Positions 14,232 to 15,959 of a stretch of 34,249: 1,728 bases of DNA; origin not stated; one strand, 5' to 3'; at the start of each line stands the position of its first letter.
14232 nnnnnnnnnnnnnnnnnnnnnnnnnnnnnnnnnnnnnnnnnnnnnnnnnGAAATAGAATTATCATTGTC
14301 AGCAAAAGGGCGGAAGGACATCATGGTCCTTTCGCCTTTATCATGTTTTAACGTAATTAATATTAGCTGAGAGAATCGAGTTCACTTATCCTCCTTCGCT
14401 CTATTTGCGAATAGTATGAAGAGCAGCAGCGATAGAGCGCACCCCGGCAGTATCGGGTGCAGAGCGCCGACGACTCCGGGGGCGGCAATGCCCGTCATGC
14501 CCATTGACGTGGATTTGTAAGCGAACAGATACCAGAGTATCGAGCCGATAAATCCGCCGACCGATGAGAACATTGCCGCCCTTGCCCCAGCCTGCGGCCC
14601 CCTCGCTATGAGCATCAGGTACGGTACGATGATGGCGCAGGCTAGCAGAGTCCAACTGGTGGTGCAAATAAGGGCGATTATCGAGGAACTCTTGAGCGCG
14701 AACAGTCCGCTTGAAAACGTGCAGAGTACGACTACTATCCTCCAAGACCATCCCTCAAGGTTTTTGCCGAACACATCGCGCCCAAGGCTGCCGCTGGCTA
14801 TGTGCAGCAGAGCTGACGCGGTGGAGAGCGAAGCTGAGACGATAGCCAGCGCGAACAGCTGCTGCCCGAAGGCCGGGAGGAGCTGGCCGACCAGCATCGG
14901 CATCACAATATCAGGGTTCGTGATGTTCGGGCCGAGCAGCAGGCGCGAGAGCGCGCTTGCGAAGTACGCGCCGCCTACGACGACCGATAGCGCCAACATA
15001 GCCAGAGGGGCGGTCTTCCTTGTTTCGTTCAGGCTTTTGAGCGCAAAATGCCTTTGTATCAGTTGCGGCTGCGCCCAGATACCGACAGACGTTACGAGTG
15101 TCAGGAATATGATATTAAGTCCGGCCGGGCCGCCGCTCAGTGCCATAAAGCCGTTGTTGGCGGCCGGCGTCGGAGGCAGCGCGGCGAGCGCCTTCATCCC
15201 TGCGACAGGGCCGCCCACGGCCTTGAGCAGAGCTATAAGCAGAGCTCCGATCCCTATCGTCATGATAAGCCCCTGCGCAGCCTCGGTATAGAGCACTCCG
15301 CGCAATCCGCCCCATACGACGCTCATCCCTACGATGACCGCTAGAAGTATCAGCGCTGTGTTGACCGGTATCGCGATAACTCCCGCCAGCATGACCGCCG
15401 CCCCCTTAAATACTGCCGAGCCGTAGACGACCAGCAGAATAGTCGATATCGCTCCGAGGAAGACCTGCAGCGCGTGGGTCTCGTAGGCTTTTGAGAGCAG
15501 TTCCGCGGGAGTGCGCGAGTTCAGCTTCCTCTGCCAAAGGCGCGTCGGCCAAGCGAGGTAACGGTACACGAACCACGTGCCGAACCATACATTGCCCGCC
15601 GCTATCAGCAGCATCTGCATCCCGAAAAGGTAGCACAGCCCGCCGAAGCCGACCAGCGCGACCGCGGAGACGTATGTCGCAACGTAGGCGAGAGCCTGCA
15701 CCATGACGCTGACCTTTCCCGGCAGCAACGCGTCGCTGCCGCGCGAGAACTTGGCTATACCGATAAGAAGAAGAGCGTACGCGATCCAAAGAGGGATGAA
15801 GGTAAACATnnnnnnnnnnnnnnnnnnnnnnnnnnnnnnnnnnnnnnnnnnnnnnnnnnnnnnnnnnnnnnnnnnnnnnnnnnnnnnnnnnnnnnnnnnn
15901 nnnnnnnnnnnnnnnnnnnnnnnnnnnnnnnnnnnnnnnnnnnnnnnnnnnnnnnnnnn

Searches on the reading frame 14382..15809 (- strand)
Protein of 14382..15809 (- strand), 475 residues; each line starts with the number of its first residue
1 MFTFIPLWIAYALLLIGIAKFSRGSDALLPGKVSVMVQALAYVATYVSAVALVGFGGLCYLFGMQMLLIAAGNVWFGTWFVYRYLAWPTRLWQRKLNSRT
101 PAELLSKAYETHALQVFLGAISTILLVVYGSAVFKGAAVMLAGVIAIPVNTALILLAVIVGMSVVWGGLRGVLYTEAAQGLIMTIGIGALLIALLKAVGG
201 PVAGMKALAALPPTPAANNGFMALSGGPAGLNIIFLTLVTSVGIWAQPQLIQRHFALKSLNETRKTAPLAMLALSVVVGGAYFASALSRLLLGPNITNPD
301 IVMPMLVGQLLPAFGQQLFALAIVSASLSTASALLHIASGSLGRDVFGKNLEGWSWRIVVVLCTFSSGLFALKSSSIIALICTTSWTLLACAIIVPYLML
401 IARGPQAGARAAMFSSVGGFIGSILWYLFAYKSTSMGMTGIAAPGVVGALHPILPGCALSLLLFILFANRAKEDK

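Call 10: search_protein_families(library=ncbifam, proteins=[window:14382-15809:-], max_evalue=0.00001)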
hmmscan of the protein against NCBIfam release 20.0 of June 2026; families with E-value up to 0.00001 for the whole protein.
window:14382-15809:- (475 aa): 4 families
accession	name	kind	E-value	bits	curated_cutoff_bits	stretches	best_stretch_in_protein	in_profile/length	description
TIGR02119.1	panF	equivalog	4.8e-26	91.8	328.05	1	34-421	43-435/471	sodium/pantothenate symporter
TIGR00813.1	sss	superfamily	1.2e-25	90.4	184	1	32-401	7-394/411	sodium/solute symporter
TIGR02121.1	Na_Pro_sym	equivalog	9.7e-15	54.2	515.5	1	12-442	13-440/488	sodium/proline symporter PutP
TIGR03648.1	Na_symport_lg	subfamily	2.8e-09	36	320.75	1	30-292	31-300/547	VC_2705 family sodium/solute symporter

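Call 32: find_homologous_proteins(query=window:14382-15809:-, max_evalue=1e-30)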
Query window:14382-15809:- (475 aa): 414 proteins with E <= 1e-30 among 8000 candidates; the best 120 are listed.
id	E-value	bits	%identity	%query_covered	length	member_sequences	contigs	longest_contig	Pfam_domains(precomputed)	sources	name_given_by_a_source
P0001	8.2e-248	841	84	99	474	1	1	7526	PF00474.24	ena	-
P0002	5.9e-247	838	83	99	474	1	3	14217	PF00474.24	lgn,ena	-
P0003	3.1e-234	796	80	99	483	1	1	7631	PF00474.24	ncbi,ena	-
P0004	1.2e-233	794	79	99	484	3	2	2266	PF00474.24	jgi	jgi:SSS family solute:Na+ symporter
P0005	2.3e-233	793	79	98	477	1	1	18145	PF00474.24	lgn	-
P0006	4.6e-233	792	77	99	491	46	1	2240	PF00474.24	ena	-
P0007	2.9e-232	790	78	99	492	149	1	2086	PF00474.24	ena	-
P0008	5.2e-232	789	79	100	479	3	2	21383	PF00474.24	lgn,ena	-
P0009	5.5e-232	789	78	98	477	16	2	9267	PF00474.24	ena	-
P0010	2.2e-231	787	79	96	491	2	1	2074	PF00474.24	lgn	-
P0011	1.1e-230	784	77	99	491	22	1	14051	PF00474.24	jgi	jgi:SSS family solute:Na+ symporter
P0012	6.6e-229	779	77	100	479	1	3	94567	PF00474.24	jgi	jgi:SSS family solute:Na+ symporter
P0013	4.5e-228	776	77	99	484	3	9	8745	PF00474.24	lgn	-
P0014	5.3e-228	776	76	99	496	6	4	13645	PF00474.24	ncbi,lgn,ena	-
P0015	1.6e-226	771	77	99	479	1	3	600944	PF00474.24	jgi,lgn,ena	-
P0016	3.9e-226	770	77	99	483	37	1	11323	PF00474.24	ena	-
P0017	5.6e-226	769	78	99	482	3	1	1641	PF00474.24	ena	-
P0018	7.5e-226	769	77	99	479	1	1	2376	PF00474.24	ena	-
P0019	1.6e-225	767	76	100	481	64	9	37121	PF00474.24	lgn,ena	-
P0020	3.6e-225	766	78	99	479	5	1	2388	PF00474.24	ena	-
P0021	3.8e-225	766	78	95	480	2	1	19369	PF00474.24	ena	-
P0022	6.1e-223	759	75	100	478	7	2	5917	PF00474.24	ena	-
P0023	1.1e-222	758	74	100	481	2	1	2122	PF00474.24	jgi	jgi:SSS family solute:Na+ symporter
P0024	5.0e-222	756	75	99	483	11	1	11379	PF00474.24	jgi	jgi:SSS family solute:Na+ symporter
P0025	1.4e-221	754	75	99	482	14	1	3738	PF00474.24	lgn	-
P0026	1.9e-221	754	75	99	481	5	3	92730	PF00474.24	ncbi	ncbi:MAG: sodium:solute symporter family protein [Cloacibacillus sp.]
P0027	1.1e-220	752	74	99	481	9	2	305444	PF00474.24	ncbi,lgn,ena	-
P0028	4.2e-220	750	75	100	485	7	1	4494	PF00474.24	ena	-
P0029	6.1e-220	749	76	98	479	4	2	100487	PF00474.24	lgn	-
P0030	9.3e-220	748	73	100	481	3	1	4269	PF00474.24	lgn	-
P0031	1.1e-219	748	74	100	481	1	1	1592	PF00474.24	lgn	-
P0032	3.0e-219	747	77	96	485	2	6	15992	PF00474.24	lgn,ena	-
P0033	5.0e-219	746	75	100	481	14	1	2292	PF00474.24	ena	-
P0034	2.0e-218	744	74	100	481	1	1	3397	PF00474.24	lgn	-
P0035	2.3e-218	744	75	99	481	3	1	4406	PF00474.24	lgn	-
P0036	3.6e-218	743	75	99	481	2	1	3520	PF00474.24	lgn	-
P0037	6.0e-218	742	75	99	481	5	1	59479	PF00474.24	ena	-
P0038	6.4e-218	742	75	99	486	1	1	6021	PF00474.24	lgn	-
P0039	3.0e-217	740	75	99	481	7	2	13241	PF00474.24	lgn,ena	-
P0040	3.7e-217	740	74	99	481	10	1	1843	PF00474.24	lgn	-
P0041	4.3e-217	740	74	99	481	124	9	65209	PF00474.24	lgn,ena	-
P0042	6.8e-217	739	74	100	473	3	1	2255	PF00474.24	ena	-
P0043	2.0e-216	737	75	98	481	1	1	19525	PF00474.24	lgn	-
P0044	2.9e-216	737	76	96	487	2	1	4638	PF00474.24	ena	-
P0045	4.4e-216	736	74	99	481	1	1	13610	PF00474.24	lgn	-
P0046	7.8e-216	736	75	98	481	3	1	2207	PF00474.24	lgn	-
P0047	1.3e-215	735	75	99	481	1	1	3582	PF00474.24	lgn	-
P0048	1.7e-215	734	74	99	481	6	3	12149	PF00474.24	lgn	-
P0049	6.7e-215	732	74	98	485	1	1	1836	PF00474.24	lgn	-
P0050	1.8e-214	731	75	99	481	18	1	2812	PF00474.24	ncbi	-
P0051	2.7e-214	730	74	99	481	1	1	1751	PF00474.24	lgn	-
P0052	4.7e-214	730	73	100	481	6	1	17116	PF00474.24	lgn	-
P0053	1.4e-213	728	75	96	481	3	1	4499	PF00474.24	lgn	-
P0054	1.5e-213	728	75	97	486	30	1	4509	PF00474.24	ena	-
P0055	8.2e-213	726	73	99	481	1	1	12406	PF00474.24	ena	-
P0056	1.5e-212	725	75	98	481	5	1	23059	PF00474.24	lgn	-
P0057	4.2e-212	723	72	99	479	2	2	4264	PF00474.24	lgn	-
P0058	4.8e-212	723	74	99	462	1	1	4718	PF00474.24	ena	-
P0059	1.1e-211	722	71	100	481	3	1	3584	PF00474.24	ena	-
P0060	2.5e-210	717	71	100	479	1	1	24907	PF00474.24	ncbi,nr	ncbi:MAG: sodium:solute symporter family protein [Synergistes sp.]|nr:sodium:solute symporter family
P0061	7.7e-209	712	72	99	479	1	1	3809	PF00474.24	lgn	-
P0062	2.9e-208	711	82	86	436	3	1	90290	PF00474.24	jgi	-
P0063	3.3e-208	710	71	97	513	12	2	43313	PF00474.24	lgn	-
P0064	4.6e-207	707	71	99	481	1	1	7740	PF00474.24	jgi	jgi:SSS family solute:Na+ symporter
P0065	6.1e-206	703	72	99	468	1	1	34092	PF00474.24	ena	-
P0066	1.7e-205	701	73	99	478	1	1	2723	PF00474.24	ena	-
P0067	1.9e-202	691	68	100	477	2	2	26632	PF00474.24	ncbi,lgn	-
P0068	1.4e-201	689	72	99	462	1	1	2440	PF00474.24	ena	-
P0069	2.8e-196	671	80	85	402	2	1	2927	PF00474.24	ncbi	ncbi:MAG: sodium:solute symporter family protein, partial [Synergistaceae bacterium]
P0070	2.0e-195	668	67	100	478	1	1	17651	PF00474.24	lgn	-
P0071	4.1e-195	667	68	98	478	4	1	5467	PF00474.24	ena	-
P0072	1.6e-191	655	81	79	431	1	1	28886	PF00474.24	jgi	-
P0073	1.4e-190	652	68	99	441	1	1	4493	PF00474.24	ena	-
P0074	4.9e-180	618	63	97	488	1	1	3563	PF00474.24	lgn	-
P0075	3.0e-179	615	65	97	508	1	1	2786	PF00474.24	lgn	-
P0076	1.8e-178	612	64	97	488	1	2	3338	PF00474.24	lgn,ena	-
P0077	2.1e-178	612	65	96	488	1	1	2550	PF00474.24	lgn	-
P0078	4.5e-178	611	64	98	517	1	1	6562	PF00474.24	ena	-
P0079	3.5e-177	608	63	98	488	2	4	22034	PF00474.24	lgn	-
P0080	9.1e-177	607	62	98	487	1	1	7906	PF00474.24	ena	-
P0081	4.8e-175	601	63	97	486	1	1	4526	PF00474.24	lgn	-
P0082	3.0e-174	598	63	97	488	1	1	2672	PF00474.24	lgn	-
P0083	3.8e-173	595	62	97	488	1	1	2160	PF00474.24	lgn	-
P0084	5.3e-173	594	64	95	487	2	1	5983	PF00474.24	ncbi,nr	ncbi:sodium:solute symporter family protein [Synergistaceae bacterium OttesenSCG-928-I11]|nr:sodium:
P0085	8.9e-173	594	63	94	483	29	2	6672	PF00474.24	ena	-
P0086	8.6e-172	590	61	97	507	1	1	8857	PF00474.24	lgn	-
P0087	1.1e-171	590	63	96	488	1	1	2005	PF00474.24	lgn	-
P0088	7.0e-171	587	60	98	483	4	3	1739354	PF00474.24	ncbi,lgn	-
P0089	7.7e-170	584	79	74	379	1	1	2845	PF00474.24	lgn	-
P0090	3.6e-169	582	61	98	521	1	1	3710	PF00474.24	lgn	-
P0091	1.2e-168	580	60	97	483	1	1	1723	PF00474.24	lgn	-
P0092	1.7e-168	580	60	97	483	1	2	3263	PF00474.24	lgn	-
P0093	5.8e-168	578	60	97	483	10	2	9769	PF00474.24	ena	-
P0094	2.4e-167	576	61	99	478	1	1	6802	PF00474.24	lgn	-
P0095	3.5e-167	575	63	97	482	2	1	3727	PF00474.24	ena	-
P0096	5.8e-167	574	59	100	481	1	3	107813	PF00474.24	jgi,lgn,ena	-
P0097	3.6e-166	572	60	96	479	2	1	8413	PF00474.24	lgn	-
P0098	6.9e-166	571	59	98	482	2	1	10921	PF00474.24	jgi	jgi:Na+/pantothenate symporter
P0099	5.4e-165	568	100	57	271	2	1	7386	PF00474.24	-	-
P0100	1.0e-164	567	58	98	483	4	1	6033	PF00474.24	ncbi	-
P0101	1.2e-164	567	58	99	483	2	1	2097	PF00474.24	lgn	-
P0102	1.5e-164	567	60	97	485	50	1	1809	PF00474.24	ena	-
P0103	1.9e-164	566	59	98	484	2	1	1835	PF00474.24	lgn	-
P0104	2.1e-163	563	59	97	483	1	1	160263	PF00474.24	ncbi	-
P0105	3.1e-163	562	59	97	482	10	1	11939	PF00474.24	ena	-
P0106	3.7e-163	562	59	97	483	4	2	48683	PF00474.24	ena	-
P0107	4.2e-163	562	59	96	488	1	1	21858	PF00474.24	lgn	-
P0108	4.4e-163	562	59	98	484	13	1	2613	PF00474.24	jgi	-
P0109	1.1e-162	560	60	95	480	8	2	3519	PF00474.24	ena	-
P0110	4.2e-162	558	59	97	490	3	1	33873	PF00474.24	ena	-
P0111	8.3e-162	557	60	97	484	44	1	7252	PF00474.24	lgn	-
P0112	1.2e-161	557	58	98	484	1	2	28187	PF00474.24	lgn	-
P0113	2.6e-161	556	59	96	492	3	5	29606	PF00474.24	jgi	-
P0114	3.1e-161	556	61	97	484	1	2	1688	PF00474.24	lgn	-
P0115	4.1e-161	555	58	95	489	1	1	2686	PF00474.24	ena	-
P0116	4.9e-161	555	58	97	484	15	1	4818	PF00474.24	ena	-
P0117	1.7e-160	553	59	97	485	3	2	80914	PF00474.24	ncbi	-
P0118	1.9e-160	553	58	95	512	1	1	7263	PF00474.24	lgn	-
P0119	8.9e-160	551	59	95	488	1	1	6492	PF00474.24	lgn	-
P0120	1.1e-159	550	58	95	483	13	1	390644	PF00474.24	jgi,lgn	-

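Call 34: find_encoding_contigs(protein=P0002, flank=2500, max_places=2)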
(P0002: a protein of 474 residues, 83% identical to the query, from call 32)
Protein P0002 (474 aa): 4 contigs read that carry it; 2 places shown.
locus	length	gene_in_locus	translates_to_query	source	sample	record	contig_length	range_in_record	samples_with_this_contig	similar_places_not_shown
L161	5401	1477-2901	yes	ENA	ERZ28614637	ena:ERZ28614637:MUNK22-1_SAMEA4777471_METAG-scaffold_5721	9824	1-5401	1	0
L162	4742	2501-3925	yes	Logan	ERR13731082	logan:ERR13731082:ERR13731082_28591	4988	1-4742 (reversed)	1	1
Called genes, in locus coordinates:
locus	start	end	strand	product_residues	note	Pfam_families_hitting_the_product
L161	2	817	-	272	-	?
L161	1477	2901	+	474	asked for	PF00474:SSF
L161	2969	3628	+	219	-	PF03483:B3_4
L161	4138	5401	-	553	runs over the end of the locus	PF01293:PEPCK_ATP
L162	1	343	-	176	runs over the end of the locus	PF03413:PepSY (weak)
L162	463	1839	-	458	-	PF07969:Amidohydro_3 (weak), PF01979:Amidohydro_1, PF07969:Amidohydro_3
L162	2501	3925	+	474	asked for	PF00474:SSF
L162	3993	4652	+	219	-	PF03483:B3_4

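Call 35: find_encoding_contigs(protein=P0012, flank=2500, max_places=2)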
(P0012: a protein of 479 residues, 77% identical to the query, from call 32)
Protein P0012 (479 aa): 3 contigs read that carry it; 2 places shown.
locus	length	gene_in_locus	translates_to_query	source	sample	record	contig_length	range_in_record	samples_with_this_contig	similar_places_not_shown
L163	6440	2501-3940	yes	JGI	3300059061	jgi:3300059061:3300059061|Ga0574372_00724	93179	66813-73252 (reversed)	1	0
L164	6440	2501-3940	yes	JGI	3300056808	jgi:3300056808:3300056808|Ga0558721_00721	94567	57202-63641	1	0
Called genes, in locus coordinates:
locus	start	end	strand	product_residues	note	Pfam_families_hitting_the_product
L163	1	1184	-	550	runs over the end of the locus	PF00149:Metallophos, PF02872:5_nucleotid_C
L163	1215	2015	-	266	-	PF01643:Acyl-ACP_TE, PF20791:Acyl-ACP_TE_C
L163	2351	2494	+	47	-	-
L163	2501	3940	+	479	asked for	PF00474:SSF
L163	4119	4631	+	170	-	PF01797:Y1_Tnp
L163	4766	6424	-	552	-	PF01293:PEPCK_ATP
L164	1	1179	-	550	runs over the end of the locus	PF00149:Metallophos, PF02872:5_nucleotid_C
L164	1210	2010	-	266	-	PF01643:Acyl-ACP_TE, PF20791:Acyl-ACP_TE_C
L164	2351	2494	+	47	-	-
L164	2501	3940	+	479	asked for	PF00474:SSF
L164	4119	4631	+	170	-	PF01797:Y1_Tnp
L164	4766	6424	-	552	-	PF01293:PEPCK_ATP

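Call 36: find_encoding_contigs(protein=P0027, flank=2500, max_places=2)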
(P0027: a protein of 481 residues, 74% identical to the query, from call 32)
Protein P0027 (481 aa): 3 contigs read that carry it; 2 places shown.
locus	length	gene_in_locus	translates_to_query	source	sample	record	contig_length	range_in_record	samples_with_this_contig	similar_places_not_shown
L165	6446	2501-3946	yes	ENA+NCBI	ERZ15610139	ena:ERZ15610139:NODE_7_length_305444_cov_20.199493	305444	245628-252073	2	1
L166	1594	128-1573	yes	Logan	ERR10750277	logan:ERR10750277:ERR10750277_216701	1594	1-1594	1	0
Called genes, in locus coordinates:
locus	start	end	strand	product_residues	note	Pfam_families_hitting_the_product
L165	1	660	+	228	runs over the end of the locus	PF12804:NTP_transf_3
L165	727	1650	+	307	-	PF00892:EamA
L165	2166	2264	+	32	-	-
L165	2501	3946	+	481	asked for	PF00474:SSF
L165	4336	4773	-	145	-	PF01253:SUI1, PF05046:Img2 (faint)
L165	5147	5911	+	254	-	PF13527:Acetyltransf_9 (weak), PF00583:Acetyltransf_1 (weak), PF13673:Acetyltransf_10 (weak), PF13508:Acetyltransf_7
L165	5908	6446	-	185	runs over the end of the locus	PF13302:Acetyltransf_3, PF00583:Acetyltransf_1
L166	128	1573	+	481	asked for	PF00474:SSF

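Call 37: find_encoding_contigs(protein=P0060, flank=2500, max_places=2)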
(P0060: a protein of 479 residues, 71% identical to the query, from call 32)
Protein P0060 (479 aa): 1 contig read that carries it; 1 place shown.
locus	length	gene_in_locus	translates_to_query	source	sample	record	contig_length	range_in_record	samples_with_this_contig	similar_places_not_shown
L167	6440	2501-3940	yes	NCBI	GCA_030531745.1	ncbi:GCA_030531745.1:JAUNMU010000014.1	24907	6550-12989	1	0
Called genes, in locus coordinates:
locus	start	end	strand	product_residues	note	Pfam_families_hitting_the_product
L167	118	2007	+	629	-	PF07973:tRNA_SAD, PF00587:tRNA-synt_2b, PF03129:HGTP_anticodon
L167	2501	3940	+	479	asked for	PF00474:SSF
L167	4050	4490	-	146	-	PF07883:Cupin_2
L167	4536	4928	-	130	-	-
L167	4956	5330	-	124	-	-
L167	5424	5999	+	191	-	PF00149:Metallophos, PF12850:Metallophos_2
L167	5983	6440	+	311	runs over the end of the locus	PF13185:GAF_2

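Call 43: find_encoding_contigs(protein=P0067, flank=2500, max_places=2)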
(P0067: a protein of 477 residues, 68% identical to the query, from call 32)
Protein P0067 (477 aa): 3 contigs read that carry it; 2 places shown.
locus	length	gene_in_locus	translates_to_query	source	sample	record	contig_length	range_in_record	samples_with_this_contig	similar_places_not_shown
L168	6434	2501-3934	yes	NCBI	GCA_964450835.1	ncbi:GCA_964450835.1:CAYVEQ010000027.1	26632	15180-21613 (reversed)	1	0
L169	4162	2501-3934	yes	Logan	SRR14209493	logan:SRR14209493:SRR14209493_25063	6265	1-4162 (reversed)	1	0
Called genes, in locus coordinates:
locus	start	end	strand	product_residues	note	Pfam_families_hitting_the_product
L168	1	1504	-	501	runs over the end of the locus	PF01266:DAO, PF03486:HI0933_like (faint), PF07992:Pyr_redox_2 (faint), PF04324:Fer2_BFD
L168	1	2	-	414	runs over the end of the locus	PF00070:Pyr_redox (faint), PF00890:FAD_binding_2 (faint), PF01266:DAO (faint), PF03486:HI0933_like (faint), PF07992:Pyr_redox_2, PF12831:FAD_oxidored, PF13450:NAD_binding_8 (weak), PF13738:Pyr_redox_3 (weak)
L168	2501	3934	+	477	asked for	PF00474:SSF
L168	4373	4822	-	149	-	PF01253:SUI1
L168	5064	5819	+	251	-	PF00583:Acetyltransf_1 (faint), PF13673:Acetyltransf_10 (weak), PF13508:Acetyltransf_7 (weak)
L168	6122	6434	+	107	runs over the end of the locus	-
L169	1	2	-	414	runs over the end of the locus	PF00070:Pyr_redox (faint), PF00890:FAD_binding_2 (faint), PF01266:DAO (faint), PF03486:HI0933_like (faint), PF07992:Pyr_redox_2, PF12831:FAD_oxidored, PF13450:NAD_binding_8 (weak), PF13738:Pyr_redox_3 (weak)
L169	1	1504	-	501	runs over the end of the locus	PF01266:DAO, PF03486:HI0933_like (faint), PF07992:Pyr_redox_2 (faint), PF04324:Fer2_BFD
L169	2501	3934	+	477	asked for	PF00474:SSF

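Call 44: find_encoding_contigs(protein=P0079, flank=2500, max_places=2)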
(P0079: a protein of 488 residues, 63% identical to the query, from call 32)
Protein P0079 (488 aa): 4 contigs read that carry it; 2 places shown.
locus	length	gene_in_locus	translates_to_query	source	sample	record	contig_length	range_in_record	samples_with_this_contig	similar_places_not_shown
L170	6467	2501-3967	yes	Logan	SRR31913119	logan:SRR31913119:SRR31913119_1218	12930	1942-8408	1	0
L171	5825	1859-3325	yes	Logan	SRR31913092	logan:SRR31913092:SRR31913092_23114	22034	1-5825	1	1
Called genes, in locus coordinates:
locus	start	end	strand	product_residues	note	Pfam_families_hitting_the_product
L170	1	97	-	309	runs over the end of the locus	PF03595:SLAC1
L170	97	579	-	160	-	PF09719:C_GCAxxG_C_C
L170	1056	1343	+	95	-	-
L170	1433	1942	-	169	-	PF08534:Redoxin, PF00578:AhpC-TSA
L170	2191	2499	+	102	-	-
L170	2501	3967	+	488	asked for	PF00474:SSF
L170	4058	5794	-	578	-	PF00270:DEAD, PF00271:Helicase_C, PF16124:RecQ_Zn_bind, PF09382:RQC, PF00570:HRDC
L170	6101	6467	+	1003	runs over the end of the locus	PF08487:VIT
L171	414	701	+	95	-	-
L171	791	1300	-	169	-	PF08534:Redoxin, PF00578:AhpC-TSA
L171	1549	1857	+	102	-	-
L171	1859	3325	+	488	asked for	PF00474:SSF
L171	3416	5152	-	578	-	PF00270:DEAD, PF00271:Helicase_C, PF16124:RecQ_Zn_bind, PF09382:RQC, PF00570:HRDC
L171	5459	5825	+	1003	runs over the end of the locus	PF08487:VIT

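Call 45: find_encoding_contigs(protein=P0088, flank=2500, max_places=2)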
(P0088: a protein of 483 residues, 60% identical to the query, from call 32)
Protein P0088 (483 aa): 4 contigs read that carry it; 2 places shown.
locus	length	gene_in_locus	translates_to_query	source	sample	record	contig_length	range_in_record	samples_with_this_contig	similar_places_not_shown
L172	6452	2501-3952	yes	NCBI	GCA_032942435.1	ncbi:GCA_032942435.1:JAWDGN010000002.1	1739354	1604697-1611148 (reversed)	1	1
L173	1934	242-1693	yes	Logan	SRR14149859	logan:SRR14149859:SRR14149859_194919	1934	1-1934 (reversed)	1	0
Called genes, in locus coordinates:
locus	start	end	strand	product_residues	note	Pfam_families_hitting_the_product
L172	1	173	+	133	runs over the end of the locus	-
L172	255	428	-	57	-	-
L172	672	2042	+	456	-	PF00989:PAS, PF13188:PAS_8, PF08448:PAS_4, PF13426:PAS_9, PF08447:PAS_3 (weak), PF08448:PAS_4, PF13487:HD_5, PF01966:HD, +2 more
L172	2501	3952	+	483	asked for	PF00474:SSF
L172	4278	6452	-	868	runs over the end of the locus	PF02861:Clp_N, PF23569:NBD_SMAX1, PF00004:AAA, PF17871:AAA_lid_9, PF00004:AAA, PF07724:AAA_2, PF07728:AAA_5, PF10431:ClpB_D2-small, +11 more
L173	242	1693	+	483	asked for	PF00474:SSF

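Call 46: find_encoding_contigs(protein=P0019, flank=2500, max_places=3)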
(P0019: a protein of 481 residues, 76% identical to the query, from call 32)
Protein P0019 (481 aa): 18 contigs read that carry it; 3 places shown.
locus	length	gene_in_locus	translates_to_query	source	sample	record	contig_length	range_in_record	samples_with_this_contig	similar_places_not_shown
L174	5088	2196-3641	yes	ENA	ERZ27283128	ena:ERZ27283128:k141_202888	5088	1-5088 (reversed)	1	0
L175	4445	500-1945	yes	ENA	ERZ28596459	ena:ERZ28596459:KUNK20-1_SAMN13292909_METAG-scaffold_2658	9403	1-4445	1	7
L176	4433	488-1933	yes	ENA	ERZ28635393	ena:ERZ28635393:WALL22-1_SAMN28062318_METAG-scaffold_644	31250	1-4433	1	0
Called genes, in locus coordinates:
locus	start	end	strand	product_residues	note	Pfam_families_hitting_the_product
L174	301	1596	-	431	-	PF13936:HTH_38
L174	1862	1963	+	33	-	-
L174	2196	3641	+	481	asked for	PF00474:SSF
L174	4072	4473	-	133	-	PF12844:HTH_19 (weak), PF13560:HTH_31 (weak), PF01381:HTH_3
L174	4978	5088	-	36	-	?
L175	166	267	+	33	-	-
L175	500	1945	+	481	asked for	PF00474:SSF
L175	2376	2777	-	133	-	PF12844:HTH_19 (weak), PF13560:HTH_31 (weak), PF01381:HTH_3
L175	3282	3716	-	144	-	PF01253:SUI1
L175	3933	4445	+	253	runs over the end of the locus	PF13508:Acetyltransf_7 (weak), PF13673:Acetyltransf_10 (weak), PF08445:FR47 (faint), PF13527:Acetyltransf_9 (weak)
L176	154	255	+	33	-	-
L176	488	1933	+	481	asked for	PF00474:SSF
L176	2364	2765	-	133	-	PF12844:HTH_19 (weak), PF13560:HTH_31 (weak), PF01381:HTH_3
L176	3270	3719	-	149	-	-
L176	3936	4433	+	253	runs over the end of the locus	PF13508:Acetyltransf_7 (weak), PF13673:Acetyltransf_10 (weak), PF08445:FR47 (faint), PF13527:Acetyltransf_9 (weak)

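Call 64: search_protein_families(library=pfam, proteins=[window:14382-15809:-], max_evalue=0.01)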
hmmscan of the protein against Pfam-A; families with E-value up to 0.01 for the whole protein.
window:14382-15809:- (475 aa): 1 family
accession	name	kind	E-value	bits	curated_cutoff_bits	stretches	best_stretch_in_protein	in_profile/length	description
PF00474.23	SSF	-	1.1e-28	100.8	22.8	1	32-349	7-327/406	Sodium:solute symporter family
